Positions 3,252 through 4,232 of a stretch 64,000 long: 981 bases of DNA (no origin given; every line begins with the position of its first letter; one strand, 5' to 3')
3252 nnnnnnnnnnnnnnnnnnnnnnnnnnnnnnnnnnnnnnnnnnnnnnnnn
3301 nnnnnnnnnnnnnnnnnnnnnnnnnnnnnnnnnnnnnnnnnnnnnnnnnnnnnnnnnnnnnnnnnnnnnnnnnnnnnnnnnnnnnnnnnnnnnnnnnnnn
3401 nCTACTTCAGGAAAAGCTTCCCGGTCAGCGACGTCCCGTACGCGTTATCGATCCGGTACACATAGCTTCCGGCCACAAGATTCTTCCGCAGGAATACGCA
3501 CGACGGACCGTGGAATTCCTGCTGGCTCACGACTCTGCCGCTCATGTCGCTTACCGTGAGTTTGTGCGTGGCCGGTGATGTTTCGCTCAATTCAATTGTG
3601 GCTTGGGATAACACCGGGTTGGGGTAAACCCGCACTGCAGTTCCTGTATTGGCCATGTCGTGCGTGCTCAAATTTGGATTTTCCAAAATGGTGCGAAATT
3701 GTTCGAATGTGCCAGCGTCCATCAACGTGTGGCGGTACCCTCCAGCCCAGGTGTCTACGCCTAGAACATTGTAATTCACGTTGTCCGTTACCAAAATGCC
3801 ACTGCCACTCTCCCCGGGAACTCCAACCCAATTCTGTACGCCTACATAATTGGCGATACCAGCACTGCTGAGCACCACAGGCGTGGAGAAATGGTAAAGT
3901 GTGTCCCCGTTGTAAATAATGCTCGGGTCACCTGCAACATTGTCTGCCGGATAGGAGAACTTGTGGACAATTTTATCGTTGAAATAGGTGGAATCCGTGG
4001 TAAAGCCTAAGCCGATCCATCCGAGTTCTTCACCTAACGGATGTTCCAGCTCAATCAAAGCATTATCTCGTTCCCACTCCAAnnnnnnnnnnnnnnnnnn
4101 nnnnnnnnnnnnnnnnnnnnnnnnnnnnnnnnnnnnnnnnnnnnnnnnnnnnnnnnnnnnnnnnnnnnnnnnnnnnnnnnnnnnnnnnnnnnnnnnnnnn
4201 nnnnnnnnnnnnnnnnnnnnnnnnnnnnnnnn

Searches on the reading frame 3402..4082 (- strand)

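Call 19: search_protein_families(library=pfam, proteins=[window:3402-4082:-], max_evalue=0.001)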
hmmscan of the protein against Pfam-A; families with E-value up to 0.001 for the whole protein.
window:3402-4082:- (226 aa): 1 family
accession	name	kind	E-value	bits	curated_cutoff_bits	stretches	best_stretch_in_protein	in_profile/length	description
PF18962.6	Por_Secre_tail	-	9.8e-07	29.4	27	1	152-218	1-69/75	Secretion system C-terminal sorting domain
